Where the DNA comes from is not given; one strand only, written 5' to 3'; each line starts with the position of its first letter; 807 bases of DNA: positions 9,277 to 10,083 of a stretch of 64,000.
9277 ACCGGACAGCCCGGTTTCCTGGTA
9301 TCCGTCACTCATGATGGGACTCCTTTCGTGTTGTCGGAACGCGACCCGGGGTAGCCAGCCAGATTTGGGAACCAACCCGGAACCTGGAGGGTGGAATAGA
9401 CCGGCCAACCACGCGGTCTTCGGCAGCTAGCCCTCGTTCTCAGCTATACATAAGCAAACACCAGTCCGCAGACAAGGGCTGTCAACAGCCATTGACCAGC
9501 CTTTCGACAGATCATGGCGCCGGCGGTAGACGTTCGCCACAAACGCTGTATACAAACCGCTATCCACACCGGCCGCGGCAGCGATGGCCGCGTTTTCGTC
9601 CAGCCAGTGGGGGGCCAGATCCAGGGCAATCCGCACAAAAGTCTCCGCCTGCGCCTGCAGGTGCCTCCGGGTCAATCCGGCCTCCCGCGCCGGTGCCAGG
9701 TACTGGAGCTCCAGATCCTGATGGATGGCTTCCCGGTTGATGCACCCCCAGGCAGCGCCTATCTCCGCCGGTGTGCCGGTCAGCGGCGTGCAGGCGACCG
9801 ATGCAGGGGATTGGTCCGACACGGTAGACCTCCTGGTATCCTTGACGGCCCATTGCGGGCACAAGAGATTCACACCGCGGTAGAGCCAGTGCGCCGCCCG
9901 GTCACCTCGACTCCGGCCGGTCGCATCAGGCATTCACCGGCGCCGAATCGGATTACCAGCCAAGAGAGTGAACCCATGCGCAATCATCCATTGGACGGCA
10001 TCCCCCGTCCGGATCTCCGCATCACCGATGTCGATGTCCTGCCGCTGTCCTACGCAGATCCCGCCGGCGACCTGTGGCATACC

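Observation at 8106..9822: Family-1 encapsulin nanocompartment with EncFtn cargo and a possible third upstream component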

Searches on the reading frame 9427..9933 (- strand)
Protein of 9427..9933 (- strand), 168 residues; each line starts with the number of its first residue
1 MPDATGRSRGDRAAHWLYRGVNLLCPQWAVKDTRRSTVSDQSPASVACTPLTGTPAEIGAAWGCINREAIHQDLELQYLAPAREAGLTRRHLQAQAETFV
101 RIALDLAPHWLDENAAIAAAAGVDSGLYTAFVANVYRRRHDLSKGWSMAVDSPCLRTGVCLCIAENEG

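Call 3: search_protein_families(library=pfam, proteins=[window:9427-9933:-], max_evalue=0.01)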
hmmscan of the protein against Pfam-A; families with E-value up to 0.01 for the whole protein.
window:9427-9933:- (168 aa): 0 families

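Call 4: search_protein_families(library=ncbifam, proteins=[window:9427-9933:-], max_evalue=0.01)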
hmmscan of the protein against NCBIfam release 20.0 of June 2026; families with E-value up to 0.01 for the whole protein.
window:9427-9933:- (168 aa): 1 family
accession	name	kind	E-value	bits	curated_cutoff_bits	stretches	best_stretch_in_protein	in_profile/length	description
NF040521.1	C45_proenzyme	subfamily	0.00097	18.6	85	1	52-124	1-70/313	C45 family autoproteolytic acyltransferase/hydrolase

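Call 6: find_homologous_proteins(query=window:9427-9933:-, max_evalue=0.001)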
Query window:9427-9933:- (168 aa): 2 proteins with E <= 0.001 among 187 candidates.
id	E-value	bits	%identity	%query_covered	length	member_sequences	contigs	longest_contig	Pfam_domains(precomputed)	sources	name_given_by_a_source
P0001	1.8e-81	290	99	78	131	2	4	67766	-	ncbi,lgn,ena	-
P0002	8.2e-29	119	62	58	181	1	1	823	-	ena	-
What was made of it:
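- Tried and rejected: Word-index homologue search with ORF131 gave only a same-species copy and one 62%-identical fragment (call 6).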

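Call 9: find_encoding_contigs(protein=P0001, flank=10000, max_places=6)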
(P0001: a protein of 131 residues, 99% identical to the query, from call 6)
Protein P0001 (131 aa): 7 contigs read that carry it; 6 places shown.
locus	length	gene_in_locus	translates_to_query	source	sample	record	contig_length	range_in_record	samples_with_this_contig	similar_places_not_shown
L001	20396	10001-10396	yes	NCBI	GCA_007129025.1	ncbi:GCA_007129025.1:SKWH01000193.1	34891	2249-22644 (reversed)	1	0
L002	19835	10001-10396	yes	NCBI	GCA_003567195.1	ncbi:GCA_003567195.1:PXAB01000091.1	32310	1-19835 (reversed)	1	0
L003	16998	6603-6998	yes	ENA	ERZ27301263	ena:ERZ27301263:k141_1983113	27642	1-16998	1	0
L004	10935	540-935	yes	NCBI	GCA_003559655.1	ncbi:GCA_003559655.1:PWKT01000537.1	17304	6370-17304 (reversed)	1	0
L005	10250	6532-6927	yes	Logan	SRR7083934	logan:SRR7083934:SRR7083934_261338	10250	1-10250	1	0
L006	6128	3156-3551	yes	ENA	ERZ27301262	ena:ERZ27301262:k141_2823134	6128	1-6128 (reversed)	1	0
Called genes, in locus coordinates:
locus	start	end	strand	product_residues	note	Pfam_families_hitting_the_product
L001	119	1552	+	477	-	PF01053:Cys_Met_Meta_PP (weak), PF00266:Aminotran_5 (weak)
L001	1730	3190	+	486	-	-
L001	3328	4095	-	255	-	PF01261:AP_endonuc_2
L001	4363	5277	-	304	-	-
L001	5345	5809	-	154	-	PF13424:TPR_12 (weak), PF07719:TPR_2 (faint), PF13174:TPR_6 (faint), PF13414:TPR_11 (faint), PF13432:TPR_16 (faint), PF25058:ARM_TT21 (faint), PF14559:TPR_19 (faint)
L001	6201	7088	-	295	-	PF00291:PALP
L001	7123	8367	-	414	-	PF07676:PD40 (faint)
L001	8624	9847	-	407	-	PF02746:MR_MLE_N, PF13378:MR_MLE_C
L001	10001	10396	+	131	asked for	-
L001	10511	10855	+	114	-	PF22277:EncFtn-like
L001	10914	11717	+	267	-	PF04454:Linocin_M18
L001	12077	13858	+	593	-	PF00664:ABC_membrane, PF00005:ABC_tran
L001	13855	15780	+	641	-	PF00664:ABC_membrane, PF00005:ABC_tran, PF02463:SMC_N (faint)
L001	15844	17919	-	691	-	PF27750:SAM_AAE17_18, PF16177:ACAS_N, PF00501:AMP-binding, PF13193:AMP-binding_C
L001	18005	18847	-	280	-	PF06452:CBM9_1, PF16011:CBM9_2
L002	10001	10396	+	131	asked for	-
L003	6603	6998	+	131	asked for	-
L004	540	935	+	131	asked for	-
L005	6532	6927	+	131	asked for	-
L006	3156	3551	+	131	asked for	-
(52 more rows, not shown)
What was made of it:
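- It is on the same strand immediately downstream, and the layout is conserved in all six same-species contigs (call 9).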

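Call 10: find_encoding_contigs(protein=P0002, flank=10000, max_places=6)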
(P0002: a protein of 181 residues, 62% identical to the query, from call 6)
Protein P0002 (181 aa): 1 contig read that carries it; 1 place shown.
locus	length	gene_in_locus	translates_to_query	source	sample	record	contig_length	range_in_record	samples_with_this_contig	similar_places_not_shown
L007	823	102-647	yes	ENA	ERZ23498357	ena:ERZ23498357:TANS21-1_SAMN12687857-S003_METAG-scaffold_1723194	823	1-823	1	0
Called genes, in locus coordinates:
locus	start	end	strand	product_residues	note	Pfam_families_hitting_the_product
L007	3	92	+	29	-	?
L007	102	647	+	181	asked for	-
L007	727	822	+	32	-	?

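Call 13: search_solved_structures(query=P0002, max_evalue=10, show_alignments=2)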
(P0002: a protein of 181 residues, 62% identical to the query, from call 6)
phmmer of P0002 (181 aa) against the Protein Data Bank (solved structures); distinct sequences matched with E-value up to 10: 4.
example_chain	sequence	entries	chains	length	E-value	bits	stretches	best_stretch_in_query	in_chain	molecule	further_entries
8d5n_C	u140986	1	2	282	0.74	13.3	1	88-130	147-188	H-2 class I histocompatibility antigen, L-D alpha chain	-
6l9m_A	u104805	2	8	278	0.81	13.2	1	90-130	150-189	H2-Ld | MHC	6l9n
1ld9_A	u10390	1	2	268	0.81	13.1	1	90-130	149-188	MHC CLASS I H-2LD HEAVY CHAIN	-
1ldp_H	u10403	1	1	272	0.82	13.1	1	88-130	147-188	MHC CLASS I H-2LD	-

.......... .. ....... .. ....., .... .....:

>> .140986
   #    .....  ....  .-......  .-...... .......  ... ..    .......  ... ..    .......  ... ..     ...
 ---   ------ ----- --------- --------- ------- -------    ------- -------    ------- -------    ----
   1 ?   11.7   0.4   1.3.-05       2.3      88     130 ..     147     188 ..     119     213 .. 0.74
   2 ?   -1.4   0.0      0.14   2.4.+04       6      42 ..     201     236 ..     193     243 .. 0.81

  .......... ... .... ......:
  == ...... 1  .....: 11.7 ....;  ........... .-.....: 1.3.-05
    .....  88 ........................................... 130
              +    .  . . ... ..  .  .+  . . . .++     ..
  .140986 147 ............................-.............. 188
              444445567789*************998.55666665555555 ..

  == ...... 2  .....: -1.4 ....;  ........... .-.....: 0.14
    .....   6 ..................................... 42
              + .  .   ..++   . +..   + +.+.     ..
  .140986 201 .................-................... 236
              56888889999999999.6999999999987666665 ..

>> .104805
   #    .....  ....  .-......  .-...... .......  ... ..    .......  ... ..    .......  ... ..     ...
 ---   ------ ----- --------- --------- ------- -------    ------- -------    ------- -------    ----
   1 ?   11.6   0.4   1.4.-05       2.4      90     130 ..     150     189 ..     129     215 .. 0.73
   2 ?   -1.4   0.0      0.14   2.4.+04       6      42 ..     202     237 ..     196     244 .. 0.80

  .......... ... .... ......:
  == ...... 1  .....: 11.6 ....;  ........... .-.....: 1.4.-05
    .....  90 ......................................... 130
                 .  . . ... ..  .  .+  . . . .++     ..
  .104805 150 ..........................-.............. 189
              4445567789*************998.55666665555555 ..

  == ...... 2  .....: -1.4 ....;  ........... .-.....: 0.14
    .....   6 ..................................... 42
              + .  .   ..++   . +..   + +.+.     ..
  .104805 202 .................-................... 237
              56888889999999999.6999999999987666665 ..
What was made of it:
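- Tried and rejected: Searching solved structures with P0002 gave only chance hits with E above 0.7 (call 13).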

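Call 14: search_protein_families(library=ncbifam, proteins=[P0002, P0001], max_evalue=1)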
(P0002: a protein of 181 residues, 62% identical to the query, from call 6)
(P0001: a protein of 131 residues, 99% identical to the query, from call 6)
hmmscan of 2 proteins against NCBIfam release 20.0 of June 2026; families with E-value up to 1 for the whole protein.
P0002 (181 aa): 1 family
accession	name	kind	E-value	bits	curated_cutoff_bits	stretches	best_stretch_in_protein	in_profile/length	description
NF040521.1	C45_proenzyme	subfamily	2.9e-07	30.1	85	1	13-129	2-113/313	C45 family autoproteolytic acyltransferase/hydrolase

P0001 (131 aa): 1 family
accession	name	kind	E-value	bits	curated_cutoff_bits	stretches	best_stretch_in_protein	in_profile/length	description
NF040521.1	C45_proenzyme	subfamily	0.00053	19.4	85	1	15-87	1-70/313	C45 family autoproteolytic acyltransferase/hydrolase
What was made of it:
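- On C45 autoproteolytic Ntn acyltransferase/hydrolase (for ORF131): NF040521 positions 1-70 at E = 5e-4 (call 14).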

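Call 15: search_protein_families(library=pfam, proteins=[P0002, P0001], max_evalue=1)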
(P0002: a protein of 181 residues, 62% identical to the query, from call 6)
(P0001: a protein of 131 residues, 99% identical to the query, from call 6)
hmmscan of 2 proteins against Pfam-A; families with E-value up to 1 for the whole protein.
P0002 (181 aa): 0 families

P0001 (131 aa): 0 families
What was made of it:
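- Tried and rejected: Pfam found nothing for ORF131 or P0002 (call 15).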

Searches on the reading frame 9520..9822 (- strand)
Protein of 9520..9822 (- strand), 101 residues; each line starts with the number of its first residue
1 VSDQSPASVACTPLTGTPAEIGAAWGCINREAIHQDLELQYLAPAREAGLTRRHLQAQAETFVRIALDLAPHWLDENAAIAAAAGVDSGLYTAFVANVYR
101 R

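Call 26: search_protein_representatives(alignment_id=A1)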
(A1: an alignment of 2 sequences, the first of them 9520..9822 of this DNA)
Query: 2 sequences, 184 profile positions. Proteins with E-value up to 0.001 (for the whole library): 102; up to 1e-10: 62; up to 1e-30: 9. The best 102 are listed.
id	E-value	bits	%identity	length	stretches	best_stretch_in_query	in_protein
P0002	7.9e-113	391.2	-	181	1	5-184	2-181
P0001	6.3e-60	218.8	-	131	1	1-103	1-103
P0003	4.0e-37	144.5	-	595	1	12-150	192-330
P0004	1.3e-36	142.8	-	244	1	9-148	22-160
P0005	9.7e-36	139.9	-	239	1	13-140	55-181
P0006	5.4e-35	137.5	-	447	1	6-149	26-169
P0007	2.0e-32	129.1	-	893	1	11-148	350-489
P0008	6.4e-32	127.5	-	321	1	5-150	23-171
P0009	1.8e-31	126.0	-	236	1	37-149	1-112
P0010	2.4e-29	119.1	-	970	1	10-150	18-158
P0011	3.7e-28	115.2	-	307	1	13-144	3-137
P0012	3.0e-27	112.3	-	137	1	12-118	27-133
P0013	6.7e-26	107.9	-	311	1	10-102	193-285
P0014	2.4e-25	106.0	-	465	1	7-145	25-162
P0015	2.9e-25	105.8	-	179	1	10-141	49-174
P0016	3.4e-25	105.6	-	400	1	10-151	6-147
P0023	7.2e-22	94.7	-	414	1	13-150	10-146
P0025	6.3e-21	91.7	-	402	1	13-164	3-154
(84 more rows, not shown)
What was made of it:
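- Tried and rejected: The exhaustive profile search was needed to place the ORF (call 26).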

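Call 27: search_protein_families(library=ncbifam, proteins=[P0006, P0014, P0016, P0023, P0025, P0008, P0003, P0010], max_evalue=0.001)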
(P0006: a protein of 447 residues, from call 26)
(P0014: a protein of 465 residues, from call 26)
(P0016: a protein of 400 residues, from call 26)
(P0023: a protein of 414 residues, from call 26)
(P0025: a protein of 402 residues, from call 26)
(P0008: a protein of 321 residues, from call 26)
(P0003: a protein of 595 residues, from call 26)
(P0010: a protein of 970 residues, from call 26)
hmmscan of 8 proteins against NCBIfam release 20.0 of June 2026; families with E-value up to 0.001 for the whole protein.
P0006 (447 aa): 1 family
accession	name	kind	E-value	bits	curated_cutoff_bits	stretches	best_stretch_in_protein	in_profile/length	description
NF040521.1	C45_proenzyme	subfamily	8.2e-23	81.2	85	1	36-276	2-229/313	C45 family autoproteolytic acyltransferase/hydrolase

P0014 (465 aa): 1 family
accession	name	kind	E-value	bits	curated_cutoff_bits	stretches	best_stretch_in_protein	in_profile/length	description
NF040521.1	C45_proenzyme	subfamily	2.2e-11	43.7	85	1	33-277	1-221/313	C45 family autoproteolytic acyltransferase/hydrolase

P0016 (400 aa): 1 family
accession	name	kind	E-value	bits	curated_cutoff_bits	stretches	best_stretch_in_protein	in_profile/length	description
NF040521.1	C45_proenzyme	subfamily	5.9e-20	71.9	85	1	11-253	1-231/313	C45 family autoproteolytic acyltransferase/hydrolase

P0023 (414 aa): 1 family
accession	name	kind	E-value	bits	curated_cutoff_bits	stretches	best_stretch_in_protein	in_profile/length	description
NF040521.1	C45_proenzyme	subfamily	2.3e-17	63.3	85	1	27-254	12-229/313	C45 family autoproteolytic acyltransferase/hydrolase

P0025 (402 aa): 1 family
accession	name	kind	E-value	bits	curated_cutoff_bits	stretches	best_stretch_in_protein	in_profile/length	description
NF040521.1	C45_proenzyme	subfamily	6e-18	65.3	85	1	5-252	1-233/313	C45 family autoproteolytic acyltransferase/hydrolase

P0008 (321 aa): 1 family
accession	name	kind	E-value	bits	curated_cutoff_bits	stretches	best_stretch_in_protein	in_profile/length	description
NF040521.1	C45_proenzyme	subfamily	1.9e-17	63.6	85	1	34-200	2-160/313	C45 family autoproteolytic acyltransferase/hydrolase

P0003 (595 aa): 1 family
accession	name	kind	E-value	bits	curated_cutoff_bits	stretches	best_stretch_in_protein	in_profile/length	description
NF040521.1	C45_proenzyme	subfamily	3.2e-18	66.2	85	1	196-395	2-196/313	C45 family autoproteolytic acyltransferase/hydrolase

P0010 (970 aa): 2 families
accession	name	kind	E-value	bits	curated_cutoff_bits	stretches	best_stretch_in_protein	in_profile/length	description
NF040521.1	C45_proenzyme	subfamily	3.4e-18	66.1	85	1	24-272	2-224/313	C45 family autoproteolytic acyltransferase/hydrolase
TIGR02595.1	PEP_CTERM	domain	0.00094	19.9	16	0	943-963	1-21/24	PEP-CTERM sorting domain-containing protein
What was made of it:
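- On C45 autoproteolytic Ntn acyltransferase/hydrolase (for ORF131): Those relatives hit NF040521 at 1e-11 to 1e-23 (call 27).
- Closest known: C45 family autoproteolytic acyltransferases/hydrolases. Different: Even the full-length relatives score just below the curated C45 cut-off (at most 81 bits against 85), so they form a divergent C45-like clade (call 27).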

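Call 28: search_protein_families(library=pfam, proteins=[P0006, P0014, P0016, P0023, P0025, P0008, P0003, P0010], max_evalue=0.001)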
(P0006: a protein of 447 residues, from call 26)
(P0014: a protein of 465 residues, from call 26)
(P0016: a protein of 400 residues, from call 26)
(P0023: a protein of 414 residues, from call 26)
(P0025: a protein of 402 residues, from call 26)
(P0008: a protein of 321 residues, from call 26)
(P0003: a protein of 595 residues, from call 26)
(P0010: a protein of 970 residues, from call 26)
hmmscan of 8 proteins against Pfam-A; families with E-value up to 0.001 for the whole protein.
P0006 (447 aa): 1 family
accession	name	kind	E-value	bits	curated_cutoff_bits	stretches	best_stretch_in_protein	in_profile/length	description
PF03417.21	AAT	-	6e-08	33.1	23.2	1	140-277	5-132/225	Acyl-coenzyme A:6-aminopenicillanic acid acyl-transferase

P0014 (465 aa): 0 families

P0016 (400 aa): 0 families

P0023 (414 aa): 1 family
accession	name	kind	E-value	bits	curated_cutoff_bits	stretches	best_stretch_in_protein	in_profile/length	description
PF03417.21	AAT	-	4.9e-06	26.8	23.2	1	120-235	8-111/225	Acyl-coenzyme A:6-aminopenicillanic acid acyl-transferase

P0025 (402 aa): 0 families

P0008 (321 aa): 0 families

P0003 (595 aa): 2 families
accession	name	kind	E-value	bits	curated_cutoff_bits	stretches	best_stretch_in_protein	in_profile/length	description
PF03417.21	AAT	-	1e-05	25.8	23.2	1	300-426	4-119/225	Acyl-coenzyme A:6-aminopenicillanic acid acyl-transferase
PF02018.23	CBM_4_9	-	0.00055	20.7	25.9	1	27-151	2-127/136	Carbohydrate binding domain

P0010 (970 aa): 2 families
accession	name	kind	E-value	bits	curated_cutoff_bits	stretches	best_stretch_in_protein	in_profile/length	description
PF00404.24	Dockerin_1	-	7.3e-05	23.3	22.9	1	880-929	2-53/57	Dockerin type I domain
PF03417.21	AAT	-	0.00083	19.5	23.2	0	127-271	4-123/225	Acyl-coenzyme A:6-aminopenicillanic acid acyl-transferase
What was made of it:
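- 9427..9822 (-): 131-aa ORF: truncated remnant of a C45-like (Ntn-hydrolase) gene, not a demonstrable part of the encapsulin system. Codons 1-101 (9520-9822) derive from the original gene; codons 102-131 (9430-9519) are a non-homologous tail. Those proteins hit NCBIfam C45_proenzyme at 1e-11 to 1e-23 and Pfam AAT (calls 27, 28).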
